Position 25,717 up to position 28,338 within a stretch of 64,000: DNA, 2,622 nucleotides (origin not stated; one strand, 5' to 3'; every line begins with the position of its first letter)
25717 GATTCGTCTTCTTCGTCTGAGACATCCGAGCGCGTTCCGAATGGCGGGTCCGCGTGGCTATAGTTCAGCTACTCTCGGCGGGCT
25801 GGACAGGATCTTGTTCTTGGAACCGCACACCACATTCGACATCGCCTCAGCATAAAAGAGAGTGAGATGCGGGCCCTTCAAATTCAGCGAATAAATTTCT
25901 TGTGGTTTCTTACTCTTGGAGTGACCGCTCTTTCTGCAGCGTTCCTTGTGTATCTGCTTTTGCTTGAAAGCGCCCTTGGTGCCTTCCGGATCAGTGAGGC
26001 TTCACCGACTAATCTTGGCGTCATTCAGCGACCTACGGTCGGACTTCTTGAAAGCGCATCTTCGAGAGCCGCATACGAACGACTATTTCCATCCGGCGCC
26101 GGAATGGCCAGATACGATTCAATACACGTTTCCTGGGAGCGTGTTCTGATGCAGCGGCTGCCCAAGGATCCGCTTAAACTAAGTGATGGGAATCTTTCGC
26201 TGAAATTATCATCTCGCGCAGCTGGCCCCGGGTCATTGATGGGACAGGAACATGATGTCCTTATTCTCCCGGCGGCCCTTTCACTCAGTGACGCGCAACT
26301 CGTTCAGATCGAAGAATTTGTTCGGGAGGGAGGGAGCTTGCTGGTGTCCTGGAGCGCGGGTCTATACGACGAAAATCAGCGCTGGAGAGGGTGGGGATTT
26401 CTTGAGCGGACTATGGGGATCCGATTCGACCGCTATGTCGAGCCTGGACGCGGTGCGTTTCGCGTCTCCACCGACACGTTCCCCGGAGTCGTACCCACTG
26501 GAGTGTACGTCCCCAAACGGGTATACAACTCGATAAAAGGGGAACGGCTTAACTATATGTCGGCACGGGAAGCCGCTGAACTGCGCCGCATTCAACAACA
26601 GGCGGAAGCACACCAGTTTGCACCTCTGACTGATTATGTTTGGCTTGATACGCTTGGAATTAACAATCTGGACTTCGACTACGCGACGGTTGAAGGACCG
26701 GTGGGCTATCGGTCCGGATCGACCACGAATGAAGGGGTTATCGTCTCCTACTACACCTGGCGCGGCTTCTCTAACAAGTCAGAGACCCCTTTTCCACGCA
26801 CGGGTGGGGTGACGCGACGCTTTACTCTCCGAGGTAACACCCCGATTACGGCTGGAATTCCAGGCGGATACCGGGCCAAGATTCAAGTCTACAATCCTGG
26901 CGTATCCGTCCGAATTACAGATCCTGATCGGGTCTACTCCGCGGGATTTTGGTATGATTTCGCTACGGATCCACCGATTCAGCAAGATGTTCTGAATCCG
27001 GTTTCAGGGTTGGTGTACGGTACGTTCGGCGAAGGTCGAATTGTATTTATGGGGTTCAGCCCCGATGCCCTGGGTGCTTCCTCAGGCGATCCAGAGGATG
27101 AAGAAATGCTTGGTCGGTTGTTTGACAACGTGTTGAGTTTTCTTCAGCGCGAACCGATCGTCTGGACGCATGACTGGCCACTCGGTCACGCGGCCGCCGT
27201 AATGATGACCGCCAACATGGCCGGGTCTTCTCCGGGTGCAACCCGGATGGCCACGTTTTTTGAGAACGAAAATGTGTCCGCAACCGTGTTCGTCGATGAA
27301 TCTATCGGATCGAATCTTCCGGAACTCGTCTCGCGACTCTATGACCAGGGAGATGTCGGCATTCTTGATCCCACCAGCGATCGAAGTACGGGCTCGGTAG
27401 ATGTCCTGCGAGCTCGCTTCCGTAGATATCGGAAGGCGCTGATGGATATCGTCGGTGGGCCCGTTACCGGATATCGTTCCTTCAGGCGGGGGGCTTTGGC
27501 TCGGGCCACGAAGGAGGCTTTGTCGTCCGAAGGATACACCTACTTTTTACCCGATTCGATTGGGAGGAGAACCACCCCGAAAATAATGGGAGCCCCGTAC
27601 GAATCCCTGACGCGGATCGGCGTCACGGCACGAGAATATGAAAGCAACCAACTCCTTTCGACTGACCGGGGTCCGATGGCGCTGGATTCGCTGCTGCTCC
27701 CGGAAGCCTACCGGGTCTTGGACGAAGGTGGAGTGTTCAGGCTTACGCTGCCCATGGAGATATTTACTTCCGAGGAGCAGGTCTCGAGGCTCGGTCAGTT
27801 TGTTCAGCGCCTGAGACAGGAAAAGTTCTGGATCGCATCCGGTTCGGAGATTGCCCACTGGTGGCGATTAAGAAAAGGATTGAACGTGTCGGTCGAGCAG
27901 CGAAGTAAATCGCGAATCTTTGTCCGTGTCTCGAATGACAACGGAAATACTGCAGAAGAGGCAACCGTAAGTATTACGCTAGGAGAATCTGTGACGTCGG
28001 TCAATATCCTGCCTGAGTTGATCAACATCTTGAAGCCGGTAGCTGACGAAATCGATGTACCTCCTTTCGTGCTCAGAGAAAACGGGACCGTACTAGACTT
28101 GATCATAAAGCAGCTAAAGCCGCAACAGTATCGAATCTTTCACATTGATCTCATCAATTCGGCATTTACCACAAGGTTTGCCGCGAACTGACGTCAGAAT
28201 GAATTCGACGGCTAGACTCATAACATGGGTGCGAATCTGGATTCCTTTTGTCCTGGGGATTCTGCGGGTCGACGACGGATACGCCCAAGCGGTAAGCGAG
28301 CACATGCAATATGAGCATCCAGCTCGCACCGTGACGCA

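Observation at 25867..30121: Tandem paralogues combining a GH42M/GATase1-like domain with an apparently inactive CE4-like domain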

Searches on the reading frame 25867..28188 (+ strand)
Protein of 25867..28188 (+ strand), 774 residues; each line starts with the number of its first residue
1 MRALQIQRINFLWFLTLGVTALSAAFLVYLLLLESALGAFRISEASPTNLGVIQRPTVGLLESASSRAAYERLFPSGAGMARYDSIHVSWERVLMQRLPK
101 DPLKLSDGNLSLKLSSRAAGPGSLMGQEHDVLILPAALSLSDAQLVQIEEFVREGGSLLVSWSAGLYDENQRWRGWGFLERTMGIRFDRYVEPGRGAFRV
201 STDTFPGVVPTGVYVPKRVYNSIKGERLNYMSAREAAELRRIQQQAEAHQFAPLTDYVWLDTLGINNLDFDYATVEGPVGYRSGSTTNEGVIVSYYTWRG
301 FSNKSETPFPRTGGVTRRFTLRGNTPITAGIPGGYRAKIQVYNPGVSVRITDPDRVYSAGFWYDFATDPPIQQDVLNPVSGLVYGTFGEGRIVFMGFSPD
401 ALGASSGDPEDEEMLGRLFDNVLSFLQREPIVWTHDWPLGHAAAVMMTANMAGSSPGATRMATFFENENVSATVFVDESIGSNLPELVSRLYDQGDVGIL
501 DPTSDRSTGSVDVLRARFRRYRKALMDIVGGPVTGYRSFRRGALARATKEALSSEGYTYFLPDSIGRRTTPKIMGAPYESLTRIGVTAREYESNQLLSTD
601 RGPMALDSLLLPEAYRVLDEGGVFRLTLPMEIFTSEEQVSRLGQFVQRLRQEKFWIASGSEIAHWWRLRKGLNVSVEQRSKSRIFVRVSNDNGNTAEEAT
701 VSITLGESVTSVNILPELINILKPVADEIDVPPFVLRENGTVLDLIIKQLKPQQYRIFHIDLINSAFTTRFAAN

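Call 4: search_protein_families(library=pfam, proteins=[window:25867-28188:+], max_evalue=1)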
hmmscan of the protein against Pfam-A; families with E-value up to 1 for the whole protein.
window:25867-28188:+ (774 aa): 6 families
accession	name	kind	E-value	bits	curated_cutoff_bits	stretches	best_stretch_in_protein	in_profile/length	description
PF08532.16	Glyco_hydro_42M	-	1.4e-05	25.1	25.8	1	128-190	57-122/207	Beta-galactosidase trimerisation domain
PF06283.17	ThuA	-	0.014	16.1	33.4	1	131-221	53-142/209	Trehalose utilisation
PF01522.26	Polysacc_deac_1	-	0.031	14.7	23.1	1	455-559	18-123/124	Polysaccharide deacetylase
PF09822.16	ABC_transp_aux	-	0.05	13.3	34.7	1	127-164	44-82/288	ABC-type uncharacterized transport system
PF14258.12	DUF4350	-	0.11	13.2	30.4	1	126-286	36-154/181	Domain of unknown function (DUF4350)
PF24388.1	Permuted_GreAB-C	-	0.14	12.3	27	1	537-557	5-25/54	Permuted GreAB-C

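Call 6: search_protein_families(library=ncbifam, proteins=[window:25867-28188:+], max_evalue=0.1)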
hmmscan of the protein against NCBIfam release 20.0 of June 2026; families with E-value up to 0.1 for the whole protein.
window:25867-28188:+ (774 aa): 1 family
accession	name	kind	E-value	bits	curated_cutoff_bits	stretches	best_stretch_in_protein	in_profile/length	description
TIGR03006.1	pepcterm_polyde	equivalog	0.0004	19.6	276.2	1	460-559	38-141/272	XrtA system polysaccharide deacetylase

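Call 8: find_homologous_proteins(query=window:25867-28188:+)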
Query window:25867-28188:+ (774 aa): 69 proteins with E <= 0.001 among 8000 candidates.
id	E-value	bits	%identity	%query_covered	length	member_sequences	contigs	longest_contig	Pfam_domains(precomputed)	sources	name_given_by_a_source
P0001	0.0e+0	1738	100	100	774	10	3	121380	-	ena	-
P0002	0.0e+0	1666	95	100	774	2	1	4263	PF08532.17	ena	-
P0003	0.0e+0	1416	81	100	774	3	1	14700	PF01522.27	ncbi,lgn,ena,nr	ncbi:MAG: hypothetical protein E2O85_01445 [Bacteroidetes bacterium]|nr:MAG: hypothetical protein E2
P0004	0.0e+0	1288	74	100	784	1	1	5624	-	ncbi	-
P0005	2.6e-258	877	54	100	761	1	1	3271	-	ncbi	-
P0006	1.5e-255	868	53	100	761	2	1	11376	-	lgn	-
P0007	3.6e-243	827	52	100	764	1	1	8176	-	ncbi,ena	-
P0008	6.1e-231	787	50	93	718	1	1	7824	PF01522.27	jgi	-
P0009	2.0e-227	775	49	100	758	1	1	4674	-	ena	-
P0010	9.3e-226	770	48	100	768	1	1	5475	-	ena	-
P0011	9.5e-217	740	47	98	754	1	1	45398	PF08532.17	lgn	-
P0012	3.9e-209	715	46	98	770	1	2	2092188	-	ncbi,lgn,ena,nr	ncbi:MAG: hypothetical protein JJ896_05310 [Rhodothermales bacterium]|nr:hypothetical protein [Rhodo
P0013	2.3e-208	712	46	99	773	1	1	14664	PF08532.17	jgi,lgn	jgi:hypothetical protein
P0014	8.6e-208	710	45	99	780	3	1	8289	PF08532.17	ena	-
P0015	3.4e-206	705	46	99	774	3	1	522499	PF08532.17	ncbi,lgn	ncbi:MAG: hypothetical protein RIE53_07865 [Rhodothermales bacterium]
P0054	2.1e-105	372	33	99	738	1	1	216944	-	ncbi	ncbi:MAG: hypothetical protein R2834_09845 [Rhodothermales bacterium]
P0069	3.2e-14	70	21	51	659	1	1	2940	PF01522.27,PF22369.3,PF06283.18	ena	-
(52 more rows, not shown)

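Call 13: search_solved_structures(query=A1, max_evalue=10, show_alignments=3)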
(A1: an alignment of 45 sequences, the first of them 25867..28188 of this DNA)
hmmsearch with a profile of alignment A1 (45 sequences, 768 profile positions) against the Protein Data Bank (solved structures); distinct sequences matched with E-value up to 10: 42.
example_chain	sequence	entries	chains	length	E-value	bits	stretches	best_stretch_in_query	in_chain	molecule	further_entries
4ucf_A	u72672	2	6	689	1.3e-05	26.7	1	114-180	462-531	BETA-GALACTOSIDASE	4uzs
6t5o_AAA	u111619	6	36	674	2.4e-05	25.8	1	88-162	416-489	Glyco_hydro_42M domain-containing protein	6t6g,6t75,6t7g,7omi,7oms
2j13_A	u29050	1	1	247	3.5e-05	25.2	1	452-555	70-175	POLYSACCHARIDE DEACETYLASE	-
8ibs_A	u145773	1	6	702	3.9e-05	25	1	114-180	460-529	Beta-galactosidase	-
8ibr_A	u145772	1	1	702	3.9e-05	25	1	114-180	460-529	Beta-galactosidase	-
8ibt_A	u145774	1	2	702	3.9e-05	25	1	114-180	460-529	Beta-galactosidase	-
6tvk_AAA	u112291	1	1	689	0.00016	23.1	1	115-156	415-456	Alpha-L-fucosidase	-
5dfa_A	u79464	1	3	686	0.00025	22.4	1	100-176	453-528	Beta-galactosidase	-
4oif_A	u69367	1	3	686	0.00026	22.4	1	100-176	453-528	Beta-galactosidase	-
3rxz_A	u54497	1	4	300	0.00027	22.3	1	454-664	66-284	Polysaccharide deacetylase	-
7bly_A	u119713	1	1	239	0.00027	22.3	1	450-561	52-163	Aspergillus niger contig An12c0130, genomic contig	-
1ny1_A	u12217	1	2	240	0.00029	22.2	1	452-555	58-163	Probable polysaccharide deacetylase pdaA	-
1w1a_1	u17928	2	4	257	0.00034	21.9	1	452-555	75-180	PROBABLE POLYSACCHARIDE DEACETYLASE PDAA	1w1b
1w17_A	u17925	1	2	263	0.00036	21.8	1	452-555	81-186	PROBABLE POLYSACCHARIDE DEACETYLASE PDAA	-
5o6y_B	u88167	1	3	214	0.00055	21.3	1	424-531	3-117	Peptidoglycan N-acetylglucosamine deacetylase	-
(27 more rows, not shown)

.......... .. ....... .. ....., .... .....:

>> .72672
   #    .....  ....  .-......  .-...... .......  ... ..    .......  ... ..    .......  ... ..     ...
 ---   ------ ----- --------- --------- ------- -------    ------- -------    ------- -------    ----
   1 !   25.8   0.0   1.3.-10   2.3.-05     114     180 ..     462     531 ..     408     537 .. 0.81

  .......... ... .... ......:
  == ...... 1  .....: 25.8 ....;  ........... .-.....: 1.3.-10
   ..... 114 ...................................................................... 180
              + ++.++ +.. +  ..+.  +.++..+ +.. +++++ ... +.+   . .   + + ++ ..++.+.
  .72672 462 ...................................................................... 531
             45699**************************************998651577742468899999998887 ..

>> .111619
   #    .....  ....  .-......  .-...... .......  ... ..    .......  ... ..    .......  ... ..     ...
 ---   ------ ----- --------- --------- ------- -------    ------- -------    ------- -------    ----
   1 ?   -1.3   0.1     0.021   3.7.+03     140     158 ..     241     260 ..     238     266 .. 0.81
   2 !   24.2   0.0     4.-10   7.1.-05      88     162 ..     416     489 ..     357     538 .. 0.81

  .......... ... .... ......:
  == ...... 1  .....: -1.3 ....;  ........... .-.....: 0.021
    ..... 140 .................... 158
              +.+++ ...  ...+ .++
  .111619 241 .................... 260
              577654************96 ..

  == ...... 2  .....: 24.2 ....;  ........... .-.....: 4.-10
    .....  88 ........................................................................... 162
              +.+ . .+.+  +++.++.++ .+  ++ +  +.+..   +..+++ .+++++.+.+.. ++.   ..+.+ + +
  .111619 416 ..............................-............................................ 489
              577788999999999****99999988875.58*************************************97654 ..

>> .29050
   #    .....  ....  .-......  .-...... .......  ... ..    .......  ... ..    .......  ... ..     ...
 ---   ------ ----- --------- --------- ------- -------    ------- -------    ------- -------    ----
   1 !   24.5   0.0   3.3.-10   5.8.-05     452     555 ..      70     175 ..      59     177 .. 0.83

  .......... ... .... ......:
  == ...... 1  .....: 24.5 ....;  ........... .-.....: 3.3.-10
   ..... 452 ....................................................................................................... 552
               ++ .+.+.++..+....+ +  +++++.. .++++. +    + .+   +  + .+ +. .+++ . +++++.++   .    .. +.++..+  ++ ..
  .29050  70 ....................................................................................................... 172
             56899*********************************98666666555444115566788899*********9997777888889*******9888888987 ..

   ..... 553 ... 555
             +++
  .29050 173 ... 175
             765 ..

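Call 14: find_encoding_contigs(protein=P0012, flank=10000, max_places=2)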
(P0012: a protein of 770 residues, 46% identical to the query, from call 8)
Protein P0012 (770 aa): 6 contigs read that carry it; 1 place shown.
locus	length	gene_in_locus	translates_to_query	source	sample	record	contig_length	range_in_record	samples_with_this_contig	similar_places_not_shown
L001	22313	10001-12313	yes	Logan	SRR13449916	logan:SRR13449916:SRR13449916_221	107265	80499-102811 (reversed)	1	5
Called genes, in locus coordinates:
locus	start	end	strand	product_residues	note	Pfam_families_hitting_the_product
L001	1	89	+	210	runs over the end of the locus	-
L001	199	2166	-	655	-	PF17957:Big_7, PF13360:PQQ_2, PF13570:Beta-prop_ACSF4, PF25292:Beta-prop_CGLA (faint), PF13360:PQQ_2 (weak), PF13570:Beta-prop_ACSF4 (weak)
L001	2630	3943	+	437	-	PF06745:ATPase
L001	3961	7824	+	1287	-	PF00515:TPR_1 (faint), PF07719:TPR_2 (faint), PF13181:TPR_8 (faint), PF13428:TPR_14 (faint), PF13431:TPR_17 (faint), PF13432:TPR_16 (faint), PF14559:TPR_19 (faint), PF14561:TPR_20 (faint), +1 more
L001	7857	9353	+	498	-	PF13506:Glyco_transf_21, PF13641:Glyco_tranf_2_3, PF00535:Glycos_transf_2, PF10111:Glyco_tranf_2_2 (weak), PF01644:Chitin_synth_1 (faint), PF03142:Chitin_synth_2, PF13632:Glyco_trans_2_3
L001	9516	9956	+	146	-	-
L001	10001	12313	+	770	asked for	-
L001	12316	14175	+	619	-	PF01522:Polysacc_deac_1 (faint)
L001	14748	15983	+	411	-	PF00364:Biotin_lipoyl (faint), PF25917:BSH_RND, PF25919:BSH_CusB (weak), PF25973:BSH_CzcB (weak), PF25954:Beta-barrel_RND_2, PF25975:CzcB_C (weak), PF25989:YknX_C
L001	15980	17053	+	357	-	-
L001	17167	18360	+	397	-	PF17170:DUF5128 (weak)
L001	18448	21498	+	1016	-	PF00873:ACR_tran, PF03176:MMPL (faint)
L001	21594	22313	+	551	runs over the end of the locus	PF18962:Por_Secre_tail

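Call 15: find_encoding_contigs(protein=P0054, flank=10000, max_places=2)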
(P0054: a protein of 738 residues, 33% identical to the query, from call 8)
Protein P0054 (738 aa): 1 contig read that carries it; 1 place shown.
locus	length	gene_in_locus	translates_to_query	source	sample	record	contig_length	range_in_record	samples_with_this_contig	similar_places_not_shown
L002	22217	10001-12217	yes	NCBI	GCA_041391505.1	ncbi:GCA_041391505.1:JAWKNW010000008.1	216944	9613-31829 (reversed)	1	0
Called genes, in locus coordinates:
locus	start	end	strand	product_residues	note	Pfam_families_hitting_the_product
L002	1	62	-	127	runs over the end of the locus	PF01597:GCV_H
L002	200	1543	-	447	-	PF00289:Biotin_carb_N, PF02786:CPSase_L_D2, PF02222:ATP-grasp, PF07478:Dala_Dala_lig_C, PF02785:Biotin_carb_C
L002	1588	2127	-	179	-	PF00364:Biotin_lipoyl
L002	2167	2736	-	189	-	PF08207:EFP_N, PF01132:EFP, PF09285:Elong-fact-P_C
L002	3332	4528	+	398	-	PF06745:ATPase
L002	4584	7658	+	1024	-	PF23914:TPR_CcmH_CycH (faint), PF12895:ANAPC3 (faint), PF13371:TPR_9 (faint), PF13428:TPR_14 (faint), PF00515:TPR_1 (weak), PF13432:TPR_16, PF14559:TPR_19, PF05420:BCSC_C (weak), +5 more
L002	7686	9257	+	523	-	PF13506:Glyco_transf_21, PF00535:Glycos_transf_2, PF13641:Glyco_tranf_2_3, PF01644:Chitin_synth_1 (weak), PF03142:Chitin_synth_2, PF13632:Glyco_trans_2_3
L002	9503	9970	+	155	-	-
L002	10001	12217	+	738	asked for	-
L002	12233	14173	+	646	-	PF01522:Polysacc_deac_1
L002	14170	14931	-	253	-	PF02585:PIG-L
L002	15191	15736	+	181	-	PF04264:YceI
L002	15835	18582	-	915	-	PF00133:tRNA-synt_1, PF09334:tRNA-synt_1g, PF13603:tRNA-synt_1_2, PF08264:Anticodon_1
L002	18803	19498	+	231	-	PF13328:HD_4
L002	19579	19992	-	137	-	PF13380:CoA_binding_2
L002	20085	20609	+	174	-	-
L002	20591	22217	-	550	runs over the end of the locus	PF10079:Rossmann-like_BshC, PF24850:CC_BshC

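Call 25: search_protein_families(library=pfam, alignment_id=A1, max_evalue=0.1)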
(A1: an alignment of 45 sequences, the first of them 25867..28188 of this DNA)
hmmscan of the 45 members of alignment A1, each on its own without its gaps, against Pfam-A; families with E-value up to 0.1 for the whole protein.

A. member 1, window:25867-28188:+ (774 aa): 4 families
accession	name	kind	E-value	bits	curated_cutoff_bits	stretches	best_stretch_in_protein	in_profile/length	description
PF08532.16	Glyco_hydro_42M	-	1.4e-05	25.1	25.8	1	128-190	57-122/207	Beta-galactosidase trimerisation domain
PF06283.17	ThuA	-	0.014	16.1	33.4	0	131-221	53-142/209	Trehalose utilisation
PF01522.26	Polysacc_deac_1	-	0.031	14.7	23.1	1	455-559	18-123/124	Polysaccharide deacetylase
PF09822.16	ABC_transp_aux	-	0.05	13.3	34.7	1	127-164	44-82/288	ABC-type uncharacterized transport system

B. families by the number of members that match (of 45 scanned): 9 families
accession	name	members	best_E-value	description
PF08532.16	Glyco_hydro_42M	40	1.4e-07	Beta-galactosidase trimerisation domain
PF09822.16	ABC_transp_aux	31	3e-05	ABC-type uncharacterized transport system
PF01522.26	Polysacc_deac_1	17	2.1e-05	Polysaccharide deacetylase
PF23355.1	IFT52_GIFT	5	0.04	IFT52 GIFT domain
PF24157.1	DUF7408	2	0.078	Domain of unknown function (DUF7408)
PF06283.17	ThuA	1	0.014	Trehalose utilisation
PF14316.11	DUF4381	1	0.034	Domain of unknown function (DUF4381)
PF03384.19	DUF287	1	0.059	Drosophila protein of unknown function, DUF287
PF14258.12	DUF4350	1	0.089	Domain of unknown function (DUF4350)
